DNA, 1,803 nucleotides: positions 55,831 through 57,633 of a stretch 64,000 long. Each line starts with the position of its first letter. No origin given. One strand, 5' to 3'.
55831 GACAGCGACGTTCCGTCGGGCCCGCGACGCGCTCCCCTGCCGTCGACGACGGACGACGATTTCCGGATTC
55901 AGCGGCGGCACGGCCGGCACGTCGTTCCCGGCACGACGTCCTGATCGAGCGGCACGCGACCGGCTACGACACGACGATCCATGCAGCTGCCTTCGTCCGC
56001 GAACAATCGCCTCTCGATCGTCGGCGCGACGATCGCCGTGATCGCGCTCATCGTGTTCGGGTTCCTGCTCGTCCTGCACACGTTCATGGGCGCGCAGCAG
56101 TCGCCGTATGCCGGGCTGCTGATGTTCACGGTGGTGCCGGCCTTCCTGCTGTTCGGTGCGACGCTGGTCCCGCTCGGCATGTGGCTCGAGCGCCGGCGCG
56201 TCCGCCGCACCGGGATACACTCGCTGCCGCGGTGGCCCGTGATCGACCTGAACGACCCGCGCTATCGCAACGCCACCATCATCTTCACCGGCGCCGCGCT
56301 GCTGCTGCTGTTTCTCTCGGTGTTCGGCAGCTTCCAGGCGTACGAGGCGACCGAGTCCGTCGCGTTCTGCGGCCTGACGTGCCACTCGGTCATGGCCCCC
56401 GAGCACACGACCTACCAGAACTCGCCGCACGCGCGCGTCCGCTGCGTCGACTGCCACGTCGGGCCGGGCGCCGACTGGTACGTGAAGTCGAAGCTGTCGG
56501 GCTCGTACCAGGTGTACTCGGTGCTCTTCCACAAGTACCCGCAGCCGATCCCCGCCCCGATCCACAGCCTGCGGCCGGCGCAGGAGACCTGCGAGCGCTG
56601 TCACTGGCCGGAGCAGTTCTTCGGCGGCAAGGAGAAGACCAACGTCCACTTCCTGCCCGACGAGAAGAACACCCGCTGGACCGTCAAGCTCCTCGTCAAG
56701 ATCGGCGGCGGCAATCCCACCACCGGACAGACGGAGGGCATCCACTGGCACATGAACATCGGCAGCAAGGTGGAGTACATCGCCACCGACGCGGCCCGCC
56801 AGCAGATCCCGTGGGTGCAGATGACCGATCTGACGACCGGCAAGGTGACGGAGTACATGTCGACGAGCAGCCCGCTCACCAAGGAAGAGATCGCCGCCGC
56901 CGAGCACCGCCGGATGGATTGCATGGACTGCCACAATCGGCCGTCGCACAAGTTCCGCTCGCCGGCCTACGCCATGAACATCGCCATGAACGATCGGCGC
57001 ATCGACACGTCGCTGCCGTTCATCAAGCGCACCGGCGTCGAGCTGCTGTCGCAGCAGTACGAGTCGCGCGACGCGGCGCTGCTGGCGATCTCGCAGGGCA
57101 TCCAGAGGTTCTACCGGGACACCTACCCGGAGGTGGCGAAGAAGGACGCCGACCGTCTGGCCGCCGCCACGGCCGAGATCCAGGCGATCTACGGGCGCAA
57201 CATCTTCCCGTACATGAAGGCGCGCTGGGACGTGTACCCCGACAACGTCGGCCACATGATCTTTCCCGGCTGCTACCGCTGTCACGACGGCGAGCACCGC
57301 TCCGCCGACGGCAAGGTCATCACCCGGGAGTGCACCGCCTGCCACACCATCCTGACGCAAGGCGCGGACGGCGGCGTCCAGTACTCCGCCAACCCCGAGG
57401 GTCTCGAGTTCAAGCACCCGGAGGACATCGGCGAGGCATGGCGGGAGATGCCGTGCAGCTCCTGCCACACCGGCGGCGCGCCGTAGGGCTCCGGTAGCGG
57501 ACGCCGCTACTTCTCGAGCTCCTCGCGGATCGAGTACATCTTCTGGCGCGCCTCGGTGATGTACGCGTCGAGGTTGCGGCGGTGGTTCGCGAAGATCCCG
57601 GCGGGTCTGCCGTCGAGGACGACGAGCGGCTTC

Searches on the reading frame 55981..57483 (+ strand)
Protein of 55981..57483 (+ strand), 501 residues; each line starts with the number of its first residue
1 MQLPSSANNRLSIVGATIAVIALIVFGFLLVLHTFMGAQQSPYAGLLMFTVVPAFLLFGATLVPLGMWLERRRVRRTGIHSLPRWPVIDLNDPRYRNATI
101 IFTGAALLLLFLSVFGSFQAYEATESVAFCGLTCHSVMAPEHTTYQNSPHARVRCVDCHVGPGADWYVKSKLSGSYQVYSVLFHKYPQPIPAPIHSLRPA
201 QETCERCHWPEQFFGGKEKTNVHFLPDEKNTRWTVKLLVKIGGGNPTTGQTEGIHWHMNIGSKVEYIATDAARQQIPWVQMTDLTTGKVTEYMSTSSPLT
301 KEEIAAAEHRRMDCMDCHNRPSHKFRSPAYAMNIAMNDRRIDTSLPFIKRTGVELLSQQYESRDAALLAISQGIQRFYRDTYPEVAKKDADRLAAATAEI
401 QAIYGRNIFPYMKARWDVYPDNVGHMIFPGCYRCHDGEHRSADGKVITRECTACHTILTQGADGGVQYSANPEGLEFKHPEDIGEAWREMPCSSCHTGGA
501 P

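Call 61: find_encoding_contigs(protein=window:55981-57483:+, flank=10000, max_places=4)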
Protein window:55981-57483:+ (501 aa): no gene with exactly this product is on record in the collection.
